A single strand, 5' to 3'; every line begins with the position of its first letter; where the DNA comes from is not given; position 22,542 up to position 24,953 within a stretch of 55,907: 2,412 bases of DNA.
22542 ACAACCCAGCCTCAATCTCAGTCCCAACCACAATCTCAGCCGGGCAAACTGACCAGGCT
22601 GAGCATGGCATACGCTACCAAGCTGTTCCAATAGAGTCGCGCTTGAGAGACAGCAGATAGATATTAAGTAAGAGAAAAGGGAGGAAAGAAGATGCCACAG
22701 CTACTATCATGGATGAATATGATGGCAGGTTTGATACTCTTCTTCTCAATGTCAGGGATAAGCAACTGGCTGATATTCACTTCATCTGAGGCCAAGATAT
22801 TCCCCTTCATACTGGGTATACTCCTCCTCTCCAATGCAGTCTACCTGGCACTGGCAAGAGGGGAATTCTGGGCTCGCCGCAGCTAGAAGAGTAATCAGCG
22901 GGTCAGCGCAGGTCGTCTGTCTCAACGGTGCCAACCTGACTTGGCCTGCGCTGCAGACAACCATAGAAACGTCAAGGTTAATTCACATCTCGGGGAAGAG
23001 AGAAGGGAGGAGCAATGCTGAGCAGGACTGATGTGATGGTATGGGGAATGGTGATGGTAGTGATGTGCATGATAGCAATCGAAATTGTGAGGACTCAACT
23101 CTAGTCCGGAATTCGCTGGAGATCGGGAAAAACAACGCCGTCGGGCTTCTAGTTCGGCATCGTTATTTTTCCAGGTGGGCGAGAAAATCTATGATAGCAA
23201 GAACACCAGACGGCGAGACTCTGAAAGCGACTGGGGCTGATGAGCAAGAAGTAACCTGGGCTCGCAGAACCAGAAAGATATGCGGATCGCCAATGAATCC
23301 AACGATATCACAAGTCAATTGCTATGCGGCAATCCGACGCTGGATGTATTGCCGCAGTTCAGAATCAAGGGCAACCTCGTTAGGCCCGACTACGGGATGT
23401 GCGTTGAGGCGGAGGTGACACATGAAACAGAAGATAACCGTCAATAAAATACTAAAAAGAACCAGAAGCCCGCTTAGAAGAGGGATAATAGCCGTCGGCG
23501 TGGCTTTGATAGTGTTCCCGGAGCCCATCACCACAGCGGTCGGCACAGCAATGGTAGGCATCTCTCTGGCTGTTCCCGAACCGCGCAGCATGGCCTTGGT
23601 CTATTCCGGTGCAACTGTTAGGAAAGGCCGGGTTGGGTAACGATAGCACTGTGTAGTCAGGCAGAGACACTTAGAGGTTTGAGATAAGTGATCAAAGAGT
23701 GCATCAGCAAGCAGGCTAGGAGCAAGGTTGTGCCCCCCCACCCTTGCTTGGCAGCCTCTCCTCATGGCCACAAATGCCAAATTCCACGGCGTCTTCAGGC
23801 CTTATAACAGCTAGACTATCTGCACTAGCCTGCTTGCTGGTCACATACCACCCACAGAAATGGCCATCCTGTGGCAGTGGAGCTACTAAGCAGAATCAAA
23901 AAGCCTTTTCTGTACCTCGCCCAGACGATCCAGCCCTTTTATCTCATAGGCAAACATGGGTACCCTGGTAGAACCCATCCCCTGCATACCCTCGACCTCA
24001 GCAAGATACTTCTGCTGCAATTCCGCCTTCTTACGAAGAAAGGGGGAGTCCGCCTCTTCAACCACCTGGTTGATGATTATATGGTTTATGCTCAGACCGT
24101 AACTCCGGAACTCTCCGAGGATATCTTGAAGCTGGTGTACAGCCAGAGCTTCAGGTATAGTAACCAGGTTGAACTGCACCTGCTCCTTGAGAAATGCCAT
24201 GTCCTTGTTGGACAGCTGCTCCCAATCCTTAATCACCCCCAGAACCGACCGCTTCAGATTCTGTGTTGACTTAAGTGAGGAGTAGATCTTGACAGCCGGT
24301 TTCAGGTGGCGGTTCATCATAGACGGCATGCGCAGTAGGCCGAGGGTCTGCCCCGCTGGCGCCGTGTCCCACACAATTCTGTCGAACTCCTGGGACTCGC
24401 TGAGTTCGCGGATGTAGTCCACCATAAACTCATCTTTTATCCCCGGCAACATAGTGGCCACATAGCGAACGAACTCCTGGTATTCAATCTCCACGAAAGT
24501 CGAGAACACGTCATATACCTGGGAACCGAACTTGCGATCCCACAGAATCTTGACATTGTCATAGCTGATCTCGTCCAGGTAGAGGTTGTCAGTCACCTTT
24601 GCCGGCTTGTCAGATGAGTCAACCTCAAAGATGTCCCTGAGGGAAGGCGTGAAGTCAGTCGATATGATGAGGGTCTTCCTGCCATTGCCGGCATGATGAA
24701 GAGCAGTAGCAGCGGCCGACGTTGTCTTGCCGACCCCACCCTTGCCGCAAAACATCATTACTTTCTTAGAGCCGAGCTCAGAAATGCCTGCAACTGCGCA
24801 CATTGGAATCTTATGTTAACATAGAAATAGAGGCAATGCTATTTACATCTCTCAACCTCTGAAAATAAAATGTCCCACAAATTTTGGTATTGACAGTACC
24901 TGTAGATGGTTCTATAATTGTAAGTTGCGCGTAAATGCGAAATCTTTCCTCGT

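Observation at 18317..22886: Tandem array of three intact FtsZ paralogues, each with its own small two-TM partner gene, outside any dcw/ftsA context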

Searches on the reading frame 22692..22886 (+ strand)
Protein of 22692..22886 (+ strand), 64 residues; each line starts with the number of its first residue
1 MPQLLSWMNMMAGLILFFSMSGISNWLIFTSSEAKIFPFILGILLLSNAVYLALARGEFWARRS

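Call 3: search_protein_families(library=pfam, proteins=[window:22692-22886:+], max_evalue=0.01)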
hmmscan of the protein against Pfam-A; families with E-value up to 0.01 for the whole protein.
window:22692-22886:+ (64 aa): 0 families

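Call 14: find_homologous_proteins(query=A3, max_evalue=0.01)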
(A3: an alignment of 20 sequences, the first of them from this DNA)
Query A3 (20 sequences) (64 aa, profile of the alignment): 132 proteins with E <= 0.01 among 2192 candidates; the best 120 are listed.
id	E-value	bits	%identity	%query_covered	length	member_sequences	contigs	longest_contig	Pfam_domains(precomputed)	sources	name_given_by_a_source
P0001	5.8e-28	114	83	100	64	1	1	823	-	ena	-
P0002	1.3e-27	113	80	100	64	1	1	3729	-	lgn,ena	-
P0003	2.8e-27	112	81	98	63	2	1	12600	-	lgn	-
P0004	3.2e-27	112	79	98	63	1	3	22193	-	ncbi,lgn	-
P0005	3.5e-27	112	78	100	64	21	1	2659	-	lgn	-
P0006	5.8e-27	111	81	98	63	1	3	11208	-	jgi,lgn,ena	-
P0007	2.1e-26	109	88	100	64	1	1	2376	-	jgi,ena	-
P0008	2.1e-26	109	77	100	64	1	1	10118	-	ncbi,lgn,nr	ncbi:MAG: hypothetical protein QUS33_14705 [Dehalococcoidia bacterium]|nr:hypothetical protein [Deha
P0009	2.2e-26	109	88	100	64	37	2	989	-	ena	-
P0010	3.2e-26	109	80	100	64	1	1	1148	-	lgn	-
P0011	3.2e-26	109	81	98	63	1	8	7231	-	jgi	jgi:hypothetical protein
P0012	3.5e-26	108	80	100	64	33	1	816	-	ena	-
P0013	3.5e-26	108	80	100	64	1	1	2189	-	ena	-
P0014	4.4e-26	108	79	98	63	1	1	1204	-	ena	-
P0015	8.8e-26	107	80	100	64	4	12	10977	-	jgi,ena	jgi:hypothetical protein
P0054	8.1e-21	91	39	97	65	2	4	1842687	-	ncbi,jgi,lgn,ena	jgi:hypothetical protein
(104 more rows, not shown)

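Call 36: find_encoding_contigs(protein=P0054, flank=10000, max_places=4)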
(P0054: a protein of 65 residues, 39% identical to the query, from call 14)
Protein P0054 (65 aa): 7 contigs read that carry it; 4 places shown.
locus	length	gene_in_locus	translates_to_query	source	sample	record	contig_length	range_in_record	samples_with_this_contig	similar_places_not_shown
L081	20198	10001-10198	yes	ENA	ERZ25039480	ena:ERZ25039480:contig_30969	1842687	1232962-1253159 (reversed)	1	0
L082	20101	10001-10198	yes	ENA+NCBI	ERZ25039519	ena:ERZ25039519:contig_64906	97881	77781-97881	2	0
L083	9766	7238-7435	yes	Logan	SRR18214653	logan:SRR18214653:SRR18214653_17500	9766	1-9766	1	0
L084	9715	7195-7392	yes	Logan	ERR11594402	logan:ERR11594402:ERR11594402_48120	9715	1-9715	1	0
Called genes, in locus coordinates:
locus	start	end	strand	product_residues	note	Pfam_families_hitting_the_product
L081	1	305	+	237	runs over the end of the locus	-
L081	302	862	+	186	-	PF04011:LemA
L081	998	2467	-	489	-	PF00890:FAD_binding_2 (weak), PF00996:GDI (faint), PF01266:DAO (faint), PF01494:FAD_binding_3 (weak), PF01593:Amino_oxidase, PF03486:HI0933_like (weak), PF12831:FAD_oxidored (weak), PF13450:NAD_binding_8, +1 more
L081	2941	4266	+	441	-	PF00919:UPF0004, PF04055:Radical_SAM, PF01938:TRAM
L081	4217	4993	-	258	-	-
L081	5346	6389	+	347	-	PF00091:Tubulin, PF12327:FtsZ_C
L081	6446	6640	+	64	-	-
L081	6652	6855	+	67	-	-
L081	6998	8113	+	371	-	-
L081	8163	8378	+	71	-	-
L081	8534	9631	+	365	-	PF00091:Tubulin, PF12327:FtsZ_C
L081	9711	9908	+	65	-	-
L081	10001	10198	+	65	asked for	-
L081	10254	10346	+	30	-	-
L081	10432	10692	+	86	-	-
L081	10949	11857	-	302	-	PF13614:AAA_31 (faint), PF01656:CbiA (weak), PF02374:ArsA_ATPase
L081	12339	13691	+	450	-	PF00291:PALP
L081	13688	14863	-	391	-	PF02463:SMC_N, PF13175:AAA_15, PF13476:AAA_23, PF13304:AAA_21 (faint)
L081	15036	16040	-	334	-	PF01012:ETF, PF00766:ETF_alpha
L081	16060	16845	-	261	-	PF01012:ETF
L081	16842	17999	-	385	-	PF02771:Acyl-CoA_dh_N, PF02770:Acyl-CoA_dh_M, PF00441:Acyl-CoA_dh_1, PF22924:ACOX_C_alpha1 (weak), PF08028:Acyl-CoA_dh_2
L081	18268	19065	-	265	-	PF09754:PAC2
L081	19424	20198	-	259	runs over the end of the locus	PF00561:Abhydrolase_1, PF12146:Hydrolase_4, PF12697:Abhydrolase_6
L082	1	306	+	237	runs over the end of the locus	-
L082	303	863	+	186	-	PF04011:LemA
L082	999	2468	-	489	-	PF00890:FAD_binding_2 (weak), PF00996:GDI (faint), PF01266:DAO (faint), PF01494:FAD_binding_3 (weak), PF01593:Amino_oxidase, PF03486:HI0933_like (weak), PF12831:FAD_oxidored (weak), PF13450:NAD_binding_8, +2 more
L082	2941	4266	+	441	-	PF00919:UPF0004, PF04055:Radical_SAM, PF01938:TRAM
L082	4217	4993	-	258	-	-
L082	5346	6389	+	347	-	PF00091:Tubulin, PF12327:FtsZ_C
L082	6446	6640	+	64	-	-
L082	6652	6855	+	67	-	-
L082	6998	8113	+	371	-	-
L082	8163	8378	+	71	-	-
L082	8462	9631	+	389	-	PF00091:Tubulin, PF12327:FtsZ_C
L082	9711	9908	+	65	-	-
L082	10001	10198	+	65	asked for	-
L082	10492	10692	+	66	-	-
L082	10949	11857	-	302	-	PF13614:AAA_31 (faint), PF01656:CbiA (weak), PF02374:ArsA_ATPase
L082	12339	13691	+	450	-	PF00291:PALP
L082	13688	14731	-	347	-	PF02463:SMC_N (weak)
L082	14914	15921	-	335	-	PF01012:ETF, PF00766:ETF_alpha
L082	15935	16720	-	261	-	PF01012:ETF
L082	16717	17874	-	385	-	PF02771:Acyl-CoA_dh_N, PF02770:Acyl-CoA_dh_M, PF00441:Acyl-CoA_dh_1, PF22924:ACOX_C_alpha1 (weak), PF08028:Acyl-CoA_dh_2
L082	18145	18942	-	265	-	PF09754:PAC2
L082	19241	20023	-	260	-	PF00561:Abhydrolase_1, PF12146:Hydrolase_4, PF12697:Abhydrolase_6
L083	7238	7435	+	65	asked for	-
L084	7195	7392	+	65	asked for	-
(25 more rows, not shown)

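Call 37: search_protein_representatives(alignment_id=A4)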
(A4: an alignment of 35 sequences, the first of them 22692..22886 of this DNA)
Query: 35 sequences, 64 profile positions. Proteins with E-value up to 0.001 (for the whole library): 15; up to 1e-10: 10; up to 1e-30: 0. The best 15 are listed.
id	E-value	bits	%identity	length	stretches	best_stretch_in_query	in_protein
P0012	6.0e-25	102.9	-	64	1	1-63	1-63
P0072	4.6e-23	96.9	-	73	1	1-63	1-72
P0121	6.0e-18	80.5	-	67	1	1-63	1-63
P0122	7.2e-18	80.3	-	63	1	1-60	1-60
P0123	2.2e-17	78.7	-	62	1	2-56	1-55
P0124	1.5e-15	72.8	-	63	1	1-58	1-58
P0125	2.7e-15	72.1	-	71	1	2-63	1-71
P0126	5.7e-14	67.8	-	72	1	1-60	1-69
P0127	2.3e-13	65.9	-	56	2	1-42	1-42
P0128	2.3e-11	59.5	-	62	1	1-60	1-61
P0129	3.4e-08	49.3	-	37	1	28-63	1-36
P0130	4.4e-07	45.7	-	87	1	1-33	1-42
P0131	3.0e-05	39.8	-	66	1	1-58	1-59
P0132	4.3e-05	39.4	-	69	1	1-56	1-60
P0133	2.4e-04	36.9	-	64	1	3-53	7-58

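Call 39: find_encoding_contigs(protein=P0132, flank=6000, max_places=3)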
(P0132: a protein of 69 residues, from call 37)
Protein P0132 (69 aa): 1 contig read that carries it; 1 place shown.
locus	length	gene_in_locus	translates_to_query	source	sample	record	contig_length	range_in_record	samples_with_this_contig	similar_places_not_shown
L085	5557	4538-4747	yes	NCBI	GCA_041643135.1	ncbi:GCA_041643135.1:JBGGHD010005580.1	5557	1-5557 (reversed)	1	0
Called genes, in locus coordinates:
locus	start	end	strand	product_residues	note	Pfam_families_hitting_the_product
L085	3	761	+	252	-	?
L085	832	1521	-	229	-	PF17278:DUF5343 (weak)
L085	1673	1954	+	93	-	-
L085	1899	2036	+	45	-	-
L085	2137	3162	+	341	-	PF00091:Tubulin, PF12327:FtsZ_C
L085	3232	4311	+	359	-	PF00091:Tubulin, PF12327:FtsZ_C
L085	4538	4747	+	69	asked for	-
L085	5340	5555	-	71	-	?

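Call 40: find_encoding_contigs(protein=P0133, flank=6000, max_places=3)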
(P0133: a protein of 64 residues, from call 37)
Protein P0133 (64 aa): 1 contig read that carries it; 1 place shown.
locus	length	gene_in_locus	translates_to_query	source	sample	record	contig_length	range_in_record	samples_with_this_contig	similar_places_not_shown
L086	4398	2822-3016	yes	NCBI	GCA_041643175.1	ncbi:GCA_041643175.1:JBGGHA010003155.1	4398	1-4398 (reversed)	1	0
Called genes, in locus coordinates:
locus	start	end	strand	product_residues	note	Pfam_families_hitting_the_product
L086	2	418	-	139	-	?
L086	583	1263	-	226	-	PF17278:DUF5343 (weak)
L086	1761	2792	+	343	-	PF00091:Tubulin, PF12327:FtsZ_C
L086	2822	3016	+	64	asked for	-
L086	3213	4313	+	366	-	PF00091:Tubulin, PF12327:FtsZ_C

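Call 41: find_encoding_contigs(protein=P0131, flank=6000, max_places=3)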
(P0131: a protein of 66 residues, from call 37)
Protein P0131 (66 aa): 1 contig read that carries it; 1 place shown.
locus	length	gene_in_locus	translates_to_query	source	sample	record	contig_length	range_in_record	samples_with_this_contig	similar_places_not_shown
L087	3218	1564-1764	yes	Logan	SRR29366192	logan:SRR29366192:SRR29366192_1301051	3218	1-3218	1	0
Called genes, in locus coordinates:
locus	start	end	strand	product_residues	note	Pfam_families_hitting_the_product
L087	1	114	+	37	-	?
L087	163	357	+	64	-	-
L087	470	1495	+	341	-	PF00091:Tubulin, PF12327:FtsZ_C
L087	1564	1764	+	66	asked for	-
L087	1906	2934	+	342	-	PF00091:Tubulin, PF12327:FtsZ_C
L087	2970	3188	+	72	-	-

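Call 42: search_protein_families(library=ncbifam, proteins=[window:22692-22886:+], max_evalue=0.01)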
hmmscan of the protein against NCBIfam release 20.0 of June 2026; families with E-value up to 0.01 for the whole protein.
window:22692-22886:+ (64 aa): 0 families

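Call 74: predict_structure(alignment_id=A4)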
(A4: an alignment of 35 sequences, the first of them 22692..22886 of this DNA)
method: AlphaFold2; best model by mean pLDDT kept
length: 64 residues; sequences in the alignment: 35
mean_pLDDT: 78.6   pTM: 0.56
mean pLDDT of the five models: 78.6, 76.8, 71.3, 71.3, 70.3
residues with pLDDT >= 90: 15; 70-90: 32; 50-70: 17; < 50: 0
segments of 3 or more residues with pLDDT < 50: none
pLDDT, mean of each block of 10 residues (from residue 1): 85 87 66 81 91 71 55
secondary structure, 60 per line:
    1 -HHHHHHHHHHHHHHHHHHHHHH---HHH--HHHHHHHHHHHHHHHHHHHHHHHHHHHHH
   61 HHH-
elements in order: H2-23 H32-63

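Call 79: search_protein_families(library=padloc, proteins=[window:22692-22886:+], max_evalue=0.01)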
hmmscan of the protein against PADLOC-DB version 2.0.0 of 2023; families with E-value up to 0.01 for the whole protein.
window:22692-22886:+ (64 aa): 0 families

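Call 81: search_solved_structures(query=A4, max_evalue=1)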
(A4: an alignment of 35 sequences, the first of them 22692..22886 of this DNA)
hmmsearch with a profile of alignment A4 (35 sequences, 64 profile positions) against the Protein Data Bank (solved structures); distinct sequences matched with E-value up to 1: 0.

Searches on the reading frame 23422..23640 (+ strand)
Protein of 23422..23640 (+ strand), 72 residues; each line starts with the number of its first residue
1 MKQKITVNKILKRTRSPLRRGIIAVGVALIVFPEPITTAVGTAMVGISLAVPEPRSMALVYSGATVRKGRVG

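Call 42: search_protein_families(library=ncbifam, proteins=[window:23422-23640:+], max_evalue=0.01)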
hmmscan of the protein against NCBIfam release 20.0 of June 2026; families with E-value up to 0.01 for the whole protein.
window:23422-23640:+ (72 aa): 0 families

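Call 57: search_protein_families(library=pfam, proteins=[window:23422-23640:+], max_evalue=1)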
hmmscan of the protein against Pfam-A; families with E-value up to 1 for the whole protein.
window:23422-23640:+ (72 aa): 0 families

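Call 79: search_protein_families(library=padloc, proteins=[window:23422-23640:+], max_evalue=0.01)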
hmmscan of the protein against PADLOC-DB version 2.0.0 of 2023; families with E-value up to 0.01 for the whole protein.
window:23422-23640:+ (72 aa): 1 family
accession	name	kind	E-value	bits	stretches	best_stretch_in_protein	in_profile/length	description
PDLC04704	PDC-M54B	-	0.0037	13.9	1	10-41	171-202/507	-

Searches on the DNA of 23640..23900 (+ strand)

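Call 64: search_rna_families(source=window, start=23640, end=23900, threshold=evalue, max_evalue=10)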
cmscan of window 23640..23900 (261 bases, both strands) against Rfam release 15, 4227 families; matches with E-value up to 10: 3.
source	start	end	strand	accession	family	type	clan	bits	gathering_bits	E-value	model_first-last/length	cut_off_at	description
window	23722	23769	-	RF01297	sR40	Gene; snRNA; snoRNA; CD-box;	-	16.8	50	0.35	1-61/61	no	Small nucleolar RNA sR40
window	23710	23770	-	RF01277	snoU54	Gene; snRNA; snoRNA; CD-box;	CL00008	15.7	35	1.2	1-67/67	no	Small nucleolar RNA U54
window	23812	23888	+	RF02211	ZFAT-AS1_1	Gene; lncRNA;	-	10.6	80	7.1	1-79/79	no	ZFAT antisense RNA 1 conserved region 1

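Call 84: build_rna_model(alignment_id=A7)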
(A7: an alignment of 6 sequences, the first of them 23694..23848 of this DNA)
Model R1 built from alignment A7 (6 sequences, 164 columns); structure: RNAalifold consensus.
model positions 154; base pairs 44; branch points 1; effective number of sequences 0.85; information 0.591 bits per position. Calibrated on 0.2 Mb of random sequence (short: E-values are rough).
structure used (alignment columns):
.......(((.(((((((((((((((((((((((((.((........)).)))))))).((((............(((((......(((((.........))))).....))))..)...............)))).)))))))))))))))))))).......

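Call 85: search_with_rna_model(model_id=R1, sources=[window, L001, L002, L003, L005, L006, L008, L009, L010, L011, L012, L013, L014, L015, L017, L018, L019, L081, L083, L084, L085, L086, L087], max_evalue=1, make_alignment=true)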
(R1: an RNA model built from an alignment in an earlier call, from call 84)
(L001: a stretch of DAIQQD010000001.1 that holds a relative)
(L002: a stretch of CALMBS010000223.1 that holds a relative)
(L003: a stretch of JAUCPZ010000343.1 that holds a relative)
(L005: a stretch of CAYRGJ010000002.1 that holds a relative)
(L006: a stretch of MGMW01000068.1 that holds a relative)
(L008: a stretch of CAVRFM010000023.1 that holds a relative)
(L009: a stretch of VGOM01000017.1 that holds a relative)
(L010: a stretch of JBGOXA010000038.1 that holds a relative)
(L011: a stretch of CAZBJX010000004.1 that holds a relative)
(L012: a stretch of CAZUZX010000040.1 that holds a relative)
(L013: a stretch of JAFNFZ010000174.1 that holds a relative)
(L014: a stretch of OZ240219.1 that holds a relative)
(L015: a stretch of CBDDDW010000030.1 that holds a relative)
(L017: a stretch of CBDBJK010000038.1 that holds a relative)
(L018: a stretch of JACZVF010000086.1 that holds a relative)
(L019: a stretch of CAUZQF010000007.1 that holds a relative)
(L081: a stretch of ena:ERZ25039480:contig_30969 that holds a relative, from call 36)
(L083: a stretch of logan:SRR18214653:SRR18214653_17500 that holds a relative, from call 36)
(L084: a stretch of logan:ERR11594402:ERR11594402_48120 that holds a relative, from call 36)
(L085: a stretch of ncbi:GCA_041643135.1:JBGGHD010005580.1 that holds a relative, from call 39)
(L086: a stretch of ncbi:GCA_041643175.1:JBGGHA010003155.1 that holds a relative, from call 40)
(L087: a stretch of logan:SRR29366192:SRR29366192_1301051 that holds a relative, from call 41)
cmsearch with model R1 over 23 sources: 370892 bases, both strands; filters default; matches with E-value up to 1: 25.
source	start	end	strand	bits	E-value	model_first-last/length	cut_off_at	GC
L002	5882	6037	+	183.6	6.4e-47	1-154/154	no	0.54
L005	14982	15137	+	183.6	6.5e-47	1-154/154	no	0.54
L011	14445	14600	+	181.8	2e-46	1-154/154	no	0.54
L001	15590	15741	+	177.1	3.5e-45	1-154/154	no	0.54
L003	6328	6478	+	168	1e-42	1-154/154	no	0.58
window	23695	23850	+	160.4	1.1e-40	1-154/154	no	0.54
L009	15216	15379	+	60.8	6.8e-14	1-154/154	no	0.6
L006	15417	15579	+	57.1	6.6e-13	1-154/154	no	0.56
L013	4961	5077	+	56.6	9.4e-13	1-154/154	no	0.56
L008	15405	15569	+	45.2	1.1e-09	1-154/154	no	0.51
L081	10738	10902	+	45.2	1.1e-09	1-154/154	no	0.51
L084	7932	8096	+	45.2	1.1e-09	1-154/154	no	0.51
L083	7976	8140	+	41.9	8e-09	1-154/154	no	0.5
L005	14981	15136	-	26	0.00015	1-154/154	no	0.54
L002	5881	6036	-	25.5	0.00021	1-154/154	no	0.54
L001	15589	15740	-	25.3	0.00023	1-154/154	no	0.53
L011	14444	14599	-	24.7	0.00035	1-154/154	no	0.54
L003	6327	6477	-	23.8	0.0006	1-154/154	no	0.58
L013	4963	5072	-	21.5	0.0025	1-154/154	no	0.56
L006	15417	15575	-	21.4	0.0027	1-154/154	no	0.57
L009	15215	15381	-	18.8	0.014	1-154/154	no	0.6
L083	7973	8137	-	16.2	0.068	1-154/154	no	0.51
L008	15402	15566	-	16.2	0.069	1-154/154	no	0.52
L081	10735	10899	-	16.2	0.069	1-154/154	no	0.52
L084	7929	8093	-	16.2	0.069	1-154/154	no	0.52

Alignment A8: 25 matches aligned to the model, 350 columns, each read 5' to 3' on its own strand. Consensus structure (alignment columns), stored with it:
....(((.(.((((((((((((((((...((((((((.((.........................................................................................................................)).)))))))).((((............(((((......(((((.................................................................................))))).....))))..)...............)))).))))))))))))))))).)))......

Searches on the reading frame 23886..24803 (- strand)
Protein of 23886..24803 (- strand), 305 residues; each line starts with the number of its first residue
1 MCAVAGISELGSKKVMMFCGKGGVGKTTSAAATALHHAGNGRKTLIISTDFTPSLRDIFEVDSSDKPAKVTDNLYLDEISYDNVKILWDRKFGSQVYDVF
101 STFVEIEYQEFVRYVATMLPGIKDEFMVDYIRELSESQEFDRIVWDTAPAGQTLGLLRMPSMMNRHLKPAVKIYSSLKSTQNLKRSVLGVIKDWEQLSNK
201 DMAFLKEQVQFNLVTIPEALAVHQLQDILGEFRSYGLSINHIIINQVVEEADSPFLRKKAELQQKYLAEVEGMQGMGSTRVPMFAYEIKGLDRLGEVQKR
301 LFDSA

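Call 3: search_protein_families(library=pfam, proteins=[window:23886-24803:-], max_evalue=0.01)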
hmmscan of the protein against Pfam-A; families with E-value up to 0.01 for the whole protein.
window:23886-24803:- (305 aa): 7 families
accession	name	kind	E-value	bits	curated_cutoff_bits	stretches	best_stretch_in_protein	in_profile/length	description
PF02374.21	ArsA_ATPase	-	5.6e-57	193.7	24.3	1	14-302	2-304/305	Anion-transporting ATPase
PF13614.12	AAA_31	-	9.3e-07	29.4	27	1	13-162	2-137/177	AAA domain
PF01656.29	CbiA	-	7e-06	26.5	25.4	1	17-218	3-54/125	CobQ/CobB/MinD/ParA nucleotide binding domain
PF10609.15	ParA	-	1.9e-05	24.7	27.1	1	13-67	4-59/246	NUBPL iron-transfer P-loop NTPase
PF00448.28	SRP54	-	0.00013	22.1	22.7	1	14-51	2-39/196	SRP54-type protein, GTPase domain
PF13481.12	AAA_25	-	0.0074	16.4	27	0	13-46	33-65/195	AAA domain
PF20720.3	nSTAND3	-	0.0084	16.3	27.2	0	9-49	13-52/155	Novel STAND NTPase 3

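Call 42: search_protein_families(library=ncbifam, proteins=[window:23886-24803:-], max_evalue=0.01)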
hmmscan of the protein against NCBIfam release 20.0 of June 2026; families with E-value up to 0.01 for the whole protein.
window:23886-24803:- (305 aa): 20 families
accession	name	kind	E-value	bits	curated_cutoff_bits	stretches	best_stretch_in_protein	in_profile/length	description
TIGR00345.1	GET3_arsA_TRC40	subfamily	1e-50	173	135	1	17-301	1-297/299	TRC40/GET3/ArsA family transport-energizing ATPase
TIGR04291.1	arsen_driv_ArsA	equivalog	2.1e-26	92.8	650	1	14-297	4-285/565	arsenical pump-driving ATPase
NF041417.1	ArsA_halo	exception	3e-26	92.3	800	1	13-304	12-295/617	arsenical pump-driving ATPase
NF050088.1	Get3_fold_NosAFP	equivalog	5.8e-19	68.3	325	1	15-176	4-162/364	Get3/ArsA fold putative tail anchor-mediating ATPase NosAFP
NF053621.1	ATPseBagBMYCTU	equivalog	8.4e-14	51.4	521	1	12-169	11-170/371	ATPase BagB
NF053622.1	ATPseBagAMYCTU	equivalog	1.7e-13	50.7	400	1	14-259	8-240/325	ATPase BagA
NF047398.1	AAA_KGGVGR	domain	8.6e-08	32.7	90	1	15-83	5-74/190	KGGVGR-motif variant AAA ATPase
TIGR01968.1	minD_bact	equivalog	6.7e-07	28.9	212.9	1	15-51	4-40/261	septum site-determining protein MinD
NF008079.0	PRK10818.1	equivalog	4.4e-06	26.2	508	1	15-51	5-41/270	septum site-determining protein MinD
NF041136.1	MrpORP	equivalog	1.6e-05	24.4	450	1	13-67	6-61/365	iron-sulfur cluster carrier protein MrpORP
NF041546.1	ParA_partition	equivalog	1.9e-05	24.3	180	1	20-70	7-58/203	ParA family partition ATPase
TIGR01969.1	minD_arch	subfamily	5.3e-05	22.5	201.75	1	15-53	3-41/251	cell division ATPase MinD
TIGR03499.1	FlhF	equivalog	0.00013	22.1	174.15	1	12-50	197-237/286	flagellar biosynthesis GTPase FlhF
TIGR01007.1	eps_fam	subfamily_domain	0.00043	19.9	108.05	1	11-61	16-67/204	polysaccharide biosynthesis tyrosine autokinase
TIGR03371.1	cellulose_yhjQ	equivalog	0.00052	19.6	157.85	1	15-64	4-53/246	cellulose biosynthesis protein BcsQ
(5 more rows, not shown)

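Call 79: search_protein_families(library=padloc, proteins=[window:23886-24803:-], max_evalue=0.01)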
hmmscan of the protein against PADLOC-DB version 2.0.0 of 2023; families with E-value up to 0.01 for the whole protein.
window:23886-24803:- (305 aa): 2 families
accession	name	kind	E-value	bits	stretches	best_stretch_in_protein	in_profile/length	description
PDLC04559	PDC-M28B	-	1.2e-05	22.6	1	11-51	127-167/438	-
PDLC05079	PDC-S73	-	0.00046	17.1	1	7-52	185-230/752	-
